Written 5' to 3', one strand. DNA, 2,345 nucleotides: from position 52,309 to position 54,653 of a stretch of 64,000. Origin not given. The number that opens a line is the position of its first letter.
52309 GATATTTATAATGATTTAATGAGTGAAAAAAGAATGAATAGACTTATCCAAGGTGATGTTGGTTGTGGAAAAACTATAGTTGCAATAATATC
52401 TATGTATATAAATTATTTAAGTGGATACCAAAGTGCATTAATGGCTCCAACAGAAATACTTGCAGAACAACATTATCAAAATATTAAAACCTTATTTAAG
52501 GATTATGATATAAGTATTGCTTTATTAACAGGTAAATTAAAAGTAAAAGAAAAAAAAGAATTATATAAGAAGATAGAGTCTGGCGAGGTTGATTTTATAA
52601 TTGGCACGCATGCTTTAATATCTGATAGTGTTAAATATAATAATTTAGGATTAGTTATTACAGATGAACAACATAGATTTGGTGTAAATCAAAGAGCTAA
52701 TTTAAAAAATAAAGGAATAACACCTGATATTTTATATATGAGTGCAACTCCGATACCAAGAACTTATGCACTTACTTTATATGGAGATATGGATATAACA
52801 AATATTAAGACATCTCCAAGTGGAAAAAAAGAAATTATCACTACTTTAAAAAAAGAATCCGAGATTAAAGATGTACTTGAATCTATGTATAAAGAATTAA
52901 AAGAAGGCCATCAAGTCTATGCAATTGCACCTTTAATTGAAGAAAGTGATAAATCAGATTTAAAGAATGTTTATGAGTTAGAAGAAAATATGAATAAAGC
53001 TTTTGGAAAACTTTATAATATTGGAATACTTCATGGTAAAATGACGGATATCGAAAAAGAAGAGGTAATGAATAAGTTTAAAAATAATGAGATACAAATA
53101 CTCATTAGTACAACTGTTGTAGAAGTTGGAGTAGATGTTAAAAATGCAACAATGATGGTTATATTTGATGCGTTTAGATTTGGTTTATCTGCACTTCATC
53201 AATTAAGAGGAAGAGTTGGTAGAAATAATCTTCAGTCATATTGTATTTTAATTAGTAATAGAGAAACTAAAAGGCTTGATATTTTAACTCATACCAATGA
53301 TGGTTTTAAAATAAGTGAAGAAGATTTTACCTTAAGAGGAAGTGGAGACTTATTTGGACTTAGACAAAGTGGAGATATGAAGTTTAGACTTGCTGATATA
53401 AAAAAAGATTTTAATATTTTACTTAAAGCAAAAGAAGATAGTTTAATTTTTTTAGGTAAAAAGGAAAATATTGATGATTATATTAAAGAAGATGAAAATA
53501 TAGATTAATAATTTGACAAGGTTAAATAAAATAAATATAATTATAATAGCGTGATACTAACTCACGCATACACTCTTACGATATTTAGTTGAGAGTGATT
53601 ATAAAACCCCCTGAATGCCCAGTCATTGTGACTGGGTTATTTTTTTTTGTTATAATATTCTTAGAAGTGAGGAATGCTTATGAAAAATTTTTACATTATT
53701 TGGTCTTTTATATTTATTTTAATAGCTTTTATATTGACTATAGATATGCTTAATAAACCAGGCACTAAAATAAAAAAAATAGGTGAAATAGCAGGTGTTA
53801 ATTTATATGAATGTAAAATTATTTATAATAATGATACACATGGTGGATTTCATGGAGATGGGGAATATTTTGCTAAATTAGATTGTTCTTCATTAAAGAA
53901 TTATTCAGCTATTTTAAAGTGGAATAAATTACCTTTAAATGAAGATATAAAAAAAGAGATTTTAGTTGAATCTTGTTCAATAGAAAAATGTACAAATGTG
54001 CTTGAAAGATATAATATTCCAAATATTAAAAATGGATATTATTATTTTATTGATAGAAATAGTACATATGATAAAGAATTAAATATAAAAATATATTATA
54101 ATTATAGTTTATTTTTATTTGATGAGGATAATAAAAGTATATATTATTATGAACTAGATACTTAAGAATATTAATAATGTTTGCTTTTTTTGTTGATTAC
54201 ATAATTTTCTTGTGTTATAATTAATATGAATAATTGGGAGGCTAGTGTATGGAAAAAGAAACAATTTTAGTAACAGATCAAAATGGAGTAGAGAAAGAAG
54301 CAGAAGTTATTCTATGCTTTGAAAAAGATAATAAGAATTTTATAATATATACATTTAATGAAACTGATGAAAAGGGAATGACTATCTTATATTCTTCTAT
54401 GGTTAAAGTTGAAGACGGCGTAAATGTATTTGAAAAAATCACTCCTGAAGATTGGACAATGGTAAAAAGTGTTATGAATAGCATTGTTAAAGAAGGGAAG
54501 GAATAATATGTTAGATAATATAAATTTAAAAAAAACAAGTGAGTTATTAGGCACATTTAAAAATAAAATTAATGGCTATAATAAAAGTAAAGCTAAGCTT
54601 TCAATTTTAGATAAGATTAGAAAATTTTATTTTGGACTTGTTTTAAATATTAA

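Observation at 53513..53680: A perfect sigma-A promoter drives a structured, terminated leader of about 100 nt directly upstream of a secreted hypothetical protein: candidate riboswitch or attenuator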

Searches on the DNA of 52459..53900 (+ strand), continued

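Call 54: search_with_rna_model(model_id=R1, sources=[window, L201, L202, L203, L204, L205, L206, L207, L208, L209, L210, L211, L212, L213, L214, L215, L216, L218, L220, L222, L223, L224, L225, L226, L228, L229, L231, L232, L238, L240, L241, L242, L243, L244, L247, L248, L249, L254, L256, L257, L258, L259, L260, L261, L262, L263, L264, L266, L267, L270, L274, L275, L277, L278, L279, L280, L281, L285, L286, L287, L288, L289, L290, L291, L294, L295, L296, L299, L300, L301, L302, L303, L305, L306, L307, L308, L309, L311, L314, L316, L317, L318, L319], max_evalue=0.001, make_alignment=true)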
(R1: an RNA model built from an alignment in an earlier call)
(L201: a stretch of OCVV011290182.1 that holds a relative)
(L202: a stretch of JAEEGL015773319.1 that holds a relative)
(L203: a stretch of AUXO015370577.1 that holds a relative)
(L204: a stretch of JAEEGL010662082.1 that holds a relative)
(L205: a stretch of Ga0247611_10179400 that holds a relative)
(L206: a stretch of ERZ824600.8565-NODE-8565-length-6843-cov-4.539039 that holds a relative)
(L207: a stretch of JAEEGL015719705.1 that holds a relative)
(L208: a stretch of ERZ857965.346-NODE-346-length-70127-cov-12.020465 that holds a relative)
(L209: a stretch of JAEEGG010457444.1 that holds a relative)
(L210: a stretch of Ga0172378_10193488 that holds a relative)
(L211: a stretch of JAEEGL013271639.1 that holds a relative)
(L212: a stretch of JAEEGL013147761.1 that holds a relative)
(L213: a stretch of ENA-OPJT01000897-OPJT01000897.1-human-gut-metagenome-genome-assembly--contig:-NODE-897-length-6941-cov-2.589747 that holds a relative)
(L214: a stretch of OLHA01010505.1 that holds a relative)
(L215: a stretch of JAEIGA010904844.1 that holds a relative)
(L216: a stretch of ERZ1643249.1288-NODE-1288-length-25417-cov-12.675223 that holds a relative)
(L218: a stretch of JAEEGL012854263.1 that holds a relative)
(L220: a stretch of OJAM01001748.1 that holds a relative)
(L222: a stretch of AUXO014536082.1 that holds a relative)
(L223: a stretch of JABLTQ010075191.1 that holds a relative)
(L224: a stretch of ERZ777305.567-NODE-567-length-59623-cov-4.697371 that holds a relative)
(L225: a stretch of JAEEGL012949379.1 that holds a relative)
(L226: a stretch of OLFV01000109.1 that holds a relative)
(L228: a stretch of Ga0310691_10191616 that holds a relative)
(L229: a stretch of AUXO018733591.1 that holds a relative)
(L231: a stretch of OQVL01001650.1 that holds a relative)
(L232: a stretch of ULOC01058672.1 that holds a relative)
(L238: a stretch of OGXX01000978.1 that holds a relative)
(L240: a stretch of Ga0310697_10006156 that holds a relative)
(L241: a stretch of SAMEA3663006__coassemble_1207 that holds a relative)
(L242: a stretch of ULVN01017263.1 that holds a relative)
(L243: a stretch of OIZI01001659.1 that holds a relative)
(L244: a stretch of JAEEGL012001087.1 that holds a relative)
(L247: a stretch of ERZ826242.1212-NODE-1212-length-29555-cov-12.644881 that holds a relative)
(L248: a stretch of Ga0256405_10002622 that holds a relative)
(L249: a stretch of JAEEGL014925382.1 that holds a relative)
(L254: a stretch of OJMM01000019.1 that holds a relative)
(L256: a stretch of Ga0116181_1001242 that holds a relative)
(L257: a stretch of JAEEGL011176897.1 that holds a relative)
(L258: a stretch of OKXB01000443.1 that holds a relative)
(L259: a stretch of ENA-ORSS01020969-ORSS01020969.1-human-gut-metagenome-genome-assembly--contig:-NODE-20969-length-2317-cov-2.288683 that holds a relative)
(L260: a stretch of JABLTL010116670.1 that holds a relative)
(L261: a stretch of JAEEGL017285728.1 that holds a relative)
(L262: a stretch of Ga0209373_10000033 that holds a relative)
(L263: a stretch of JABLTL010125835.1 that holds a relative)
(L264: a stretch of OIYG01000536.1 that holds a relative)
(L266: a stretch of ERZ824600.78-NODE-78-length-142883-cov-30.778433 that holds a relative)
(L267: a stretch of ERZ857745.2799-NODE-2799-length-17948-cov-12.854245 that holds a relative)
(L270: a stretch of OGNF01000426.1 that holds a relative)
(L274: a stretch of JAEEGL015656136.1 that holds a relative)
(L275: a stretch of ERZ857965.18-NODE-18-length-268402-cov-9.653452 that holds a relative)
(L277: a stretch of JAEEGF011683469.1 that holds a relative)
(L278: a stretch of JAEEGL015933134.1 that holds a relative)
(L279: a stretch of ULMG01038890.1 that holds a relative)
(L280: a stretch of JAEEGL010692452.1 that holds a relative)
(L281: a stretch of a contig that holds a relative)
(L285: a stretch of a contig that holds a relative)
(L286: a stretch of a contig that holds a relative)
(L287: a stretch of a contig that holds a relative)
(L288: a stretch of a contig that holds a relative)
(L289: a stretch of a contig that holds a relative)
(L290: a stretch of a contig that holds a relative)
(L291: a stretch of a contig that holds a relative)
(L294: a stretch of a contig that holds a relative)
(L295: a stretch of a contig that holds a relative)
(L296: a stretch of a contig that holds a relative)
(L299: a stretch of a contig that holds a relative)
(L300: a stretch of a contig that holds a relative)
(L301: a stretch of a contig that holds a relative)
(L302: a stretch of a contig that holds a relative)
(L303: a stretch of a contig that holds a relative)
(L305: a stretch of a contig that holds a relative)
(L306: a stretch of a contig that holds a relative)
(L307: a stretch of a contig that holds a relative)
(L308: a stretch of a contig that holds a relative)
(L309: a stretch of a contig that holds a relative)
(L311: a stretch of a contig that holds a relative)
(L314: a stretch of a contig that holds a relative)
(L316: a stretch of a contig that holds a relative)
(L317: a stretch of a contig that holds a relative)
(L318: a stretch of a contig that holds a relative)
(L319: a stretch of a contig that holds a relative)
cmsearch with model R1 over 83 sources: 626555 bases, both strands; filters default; matches with E-value up to 0.001: 83.
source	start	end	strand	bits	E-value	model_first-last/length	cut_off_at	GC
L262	380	449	-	77.5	1.1e-16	1-71/71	no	0.44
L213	5375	5451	-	72.8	1.7e-15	1-71/71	no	0.39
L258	4001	4070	-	68.5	2e-14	1-71/71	no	0.49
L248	2411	2482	+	68.4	2.1e-14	1-71/71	no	0.39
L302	11798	11870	+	68.4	2.1e-14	1-71/71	no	0.44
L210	213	289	-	65.2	1.4e-13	1-71/71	no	0.42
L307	12037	12106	+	64.8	1.7e-13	1-71/71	no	0.34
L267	8593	8664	-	64.5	2e-13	1-71/71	no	0.38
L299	1220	1291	-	63.3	4.2e-13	1-71/71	no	0.39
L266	5495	5562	+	62.8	5.5e-13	1-71/71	no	0.46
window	53547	53616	+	62.5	6.7e-13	1-71/71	no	0.37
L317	3685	3757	+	62.3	7.5e-13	1-71/71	no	0.36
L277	5125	5192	+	61.7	1.1e-12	1-71/71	no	0.37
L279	4554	4628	-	59.7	3.4e-12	1-71/71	no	0.39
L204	3159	3229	+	59.6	3.6e-12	1-71/71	no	0.38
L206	5333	5413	-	59.2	4.5e-12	1-71/71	no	0.42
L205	880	951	+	59.1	4.7e-12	1-71/71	no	0.36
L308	6260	6333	-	59.1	4.8e-12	1-71/71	no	0.45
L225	5181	5255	-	59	5e-12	1-71/71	no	0.36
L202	4130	4211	+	59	5.2e-12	1-71/71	no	0.37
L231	8588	8658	+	59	5.2e-12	1-71/71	no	0.37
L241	6886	6957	-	58.7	6e-12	1-71/71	no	0.42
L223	783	856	-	58.7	6.1e-12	1-71/71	no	0.39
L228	796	862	+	58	8.9e-12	1-71/71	no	0.46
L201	4198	4277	-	57.5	1.2e-11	1-71/71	no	0.38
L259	2241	2314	-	57.4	1.3e-11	1-71/71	no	0.41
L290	3691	3756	+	57.2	1.4e-11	1-71/71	no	0.47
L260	6511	6578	+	55.8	3.2e-11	1-71/71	no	0.41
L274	8948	9016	+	55.8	3.3e-11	1-71/71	no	0.36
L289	335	414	+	55.6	3.7e-11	1-71/71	no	0.4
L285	2145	2213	+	55.5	3.8e-11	1-71/71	no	0.39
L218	1639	1707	+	55.3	4.2e-11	1-71/71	no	0.36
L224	2280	2359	+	55.2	4.5e-11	1-71/71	no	0.35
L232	1698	1776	-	55.1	4.8e-11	1-71/71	no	0.46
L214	305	373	+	55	5.1e-11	1-71/71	no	0.35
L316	4301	4369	+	53.3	1.4e-10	1-71/71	no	0.35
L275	185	265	-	53.2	1.5e-10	1-71/71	no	0.36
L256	1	80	-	53.1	1.6e-10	1-71/71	no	0.34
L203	1576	1650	-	52.6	2.1e-10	1-71/71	no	0.35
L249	7646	7712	-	52.2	2.6e-10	1-71/71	no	0.39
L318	1312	1378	+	51.9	3.2e-10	1-71/71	no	0.39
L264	462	534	+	50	9.6e-10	1-71/71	no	0.41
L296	4417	4489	-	49.8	1.1e-09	1-71/71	no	0.41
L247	2053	2125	-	49.7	1.1e-09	1-71/71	no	0.41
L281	4532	4603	-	49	1.7e-09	1-71/71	no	0.38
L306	6043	6108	+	48.2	2.7e-09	1-71/71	no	0.41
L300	3747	3812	-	48.2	2.7e-09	1-71/71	no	0.41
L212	6992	7061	-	47.9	3.2e-09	1-71/71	no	0.36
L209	534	612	+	47.8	3.3e-09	1-71/71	no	0.39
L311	6321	6397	+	47.6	3.8e-09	1-71/71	no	0.39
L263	1414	1477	-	47.6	3.8e-09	1-71/71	no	0.39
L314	2403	2478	+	47.5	4e-09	1-71/71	no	0.37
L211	1937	2015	-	47.5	4e-09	1-71/71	no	0.35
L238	13151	13219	-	47.3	4.6e-09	1-71/71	no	0.43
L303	4332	4412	-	47.2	4.7e-09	1-71/71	no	0.31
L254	1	77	-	47.1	5e-09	1-71/71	no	0.36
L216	4730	4798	-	47.1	5.2e-09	1-71/71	no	0.36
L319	1632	1711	-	46.8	6e-09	1-71/71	no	0.38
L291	742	820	-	46.8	6.1e-09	1-71/71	no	0.37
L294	232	310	+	46.2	8.5e-09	1-71/71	no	0.39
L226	4404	4469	+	45.9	1e-08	1-71/71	no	0.39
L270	8873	8941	-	45.9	1e-08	1-71/71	no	0.45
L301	459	527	+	45.9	1e-08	1-71/71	no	0.42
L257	4053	4131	+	45.4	1.4e-08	1-71/71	no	0.38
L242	2174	2244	-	45.3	1.5e-08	1-71/71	no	0.39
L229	2845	2924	+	44.7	2e-08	1-71/71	no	0.36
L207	213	287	-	44.4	2.5e-08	1-71/71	no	0.4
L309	55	125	-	44.2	2.7e-08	1-71/71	no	0.37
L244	4491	4567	+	44.1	2.9e-08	1-71/71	no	0.38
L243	6888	6969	+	44.1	3e-08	1-71/71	no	0.34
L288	1426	1498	+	44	3e-08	1-71/71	no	0.33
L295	1484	1554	-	44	3.1e-08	1-71/71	no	0.39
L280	866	946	-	43.5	4.2e-08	1-71/71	no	0.38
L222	36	109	-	43.1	5.1e-08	1-71/71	no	0.38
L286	1705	1775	-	42.6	6.8e-08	1-71/71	no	0.39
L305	2683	2770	+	40.4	2.5e-07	1-71/71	no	0.35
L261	264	328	-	40.1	3.1e-07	1-71/71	no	0.37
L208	1681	1754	-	39.8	3.5e-07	1-71/71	no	0.38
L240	2169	2229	-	39.5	4.3e-07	1-71/71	no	0.34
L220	3146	3232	-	38.8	6.3e-07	1-71/71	no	0.36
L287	4098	4176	+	38.3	8.5e-07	1-71/71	no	0.38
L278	2776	2846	-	37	1.8e-06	1-71/71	no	0.41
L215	1350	1394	-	35.8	3.6e-06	25-71/71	5'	0.36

Alignment A4: 83 matches aligned to the model, 169 columns, each read 5' to 3' on its own strand. Consensus structure (alignment columns), stored with it:
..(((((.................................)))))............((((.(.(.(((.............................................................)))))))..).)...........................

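Call 77: search_rna_families(sources=[L015, L035, L053, L078, L065, L028, L004, L037, L230, L231, L226, L244, L260, L241], threshold=gathering)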
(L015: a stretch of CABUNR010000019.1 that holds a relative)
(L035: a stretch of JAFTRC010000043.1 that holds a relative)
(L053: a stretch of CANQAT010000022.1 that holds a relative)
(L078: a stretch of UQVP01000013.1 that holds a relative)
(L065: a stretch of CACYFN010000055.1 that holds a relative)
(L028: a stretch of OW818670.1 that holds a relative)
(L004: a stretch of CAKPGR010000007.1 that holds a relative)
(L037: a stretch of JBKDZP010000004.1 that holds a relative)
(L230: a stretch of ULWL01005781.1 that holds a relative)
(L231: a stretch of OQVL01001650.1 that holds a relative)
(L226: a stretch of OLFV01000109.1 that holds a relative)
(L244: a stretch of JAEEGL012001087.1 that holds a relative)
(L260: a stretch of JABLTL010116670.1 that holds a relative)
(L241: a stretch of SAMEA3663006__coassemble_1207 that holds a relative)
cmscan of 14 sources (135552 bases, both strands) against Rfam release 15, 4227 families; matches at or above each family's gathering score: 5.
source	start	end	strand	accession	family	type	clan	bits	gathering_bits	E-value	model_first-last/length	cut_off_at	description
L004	1828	1900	+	RF00005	tRNA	Gene; tRNA;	CL00001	73.6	29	6.7e-14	1-71/71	no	tRNA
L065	1164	1235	-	RF00005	tRNA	Gene; tRNA;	CL00001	62.9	29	6.1e-11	1-71/71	no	tRNA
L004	1912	1985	+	RF00005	tRNA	Gene; tRNA;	CL00001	57.1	29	2.4e-09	1-71/71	no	tRNA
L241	7966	8033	-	RF02683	NiCo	Cis-reg; riboswitch;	CL00122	49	37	8.7e-08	1-96/96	no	NiCo (Nickel/Cobalt) riboswitch aptamer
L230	2435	2466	+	RF03156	L31-Firmicutes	Cis-reg; leader;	CL00118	37.1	33.3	0.00092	1-32/32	no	L31-Firmicutes ribosomal protein leader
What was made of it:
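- On Riboswitch / transcription-attenuator leader: None in 14 homologous loci (call 77).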

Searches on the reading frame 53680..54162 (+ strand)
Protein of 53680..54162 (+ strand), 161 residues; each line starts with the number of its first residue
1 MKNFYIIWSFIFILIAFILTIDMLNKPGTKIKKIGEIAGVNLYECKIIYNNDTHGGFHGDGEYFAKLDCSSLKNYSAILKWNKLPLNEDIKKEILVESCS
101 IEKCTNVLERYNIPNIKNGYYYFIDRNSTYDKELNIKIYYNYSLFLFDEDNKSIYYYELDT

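Call 9: search_protein_families(library=pfam, proteins=[window:53680-54162:+], max_evalue=0.01)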
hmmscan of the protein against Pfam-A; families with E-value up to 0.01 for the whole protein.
window:53680-54162:+ (161 aa): 0 families
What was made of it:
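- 53649..54185 (+): Lineage-specific insertion carrying the 163/161-aa membrane-anchored hypothetical gene (53674/53680-54165). It is not part of the RNA unit. It has no Pfam match (call 9).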

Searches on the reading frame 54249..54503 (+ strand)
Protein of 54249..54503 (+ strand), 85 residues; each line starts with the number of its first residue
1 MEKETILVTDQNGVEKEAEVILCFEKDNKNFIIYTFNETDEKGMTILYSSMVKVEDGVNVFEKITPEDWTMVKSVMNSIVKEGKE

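Call 9: search_protein_families(library=pfam, proteins=[window:54249-54503:+], max_evalue=0.01)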
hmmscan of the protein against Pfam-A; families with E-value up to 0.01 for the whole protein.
window:54249-54503:+ (85 aa): 1 family
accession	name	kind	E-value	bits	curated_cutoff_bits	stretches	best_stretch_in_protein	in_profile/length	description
PF06949.16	DUF1292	-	0.00019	22.7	24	1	12-80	2-74/75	Protein of unknown function (DUF1292)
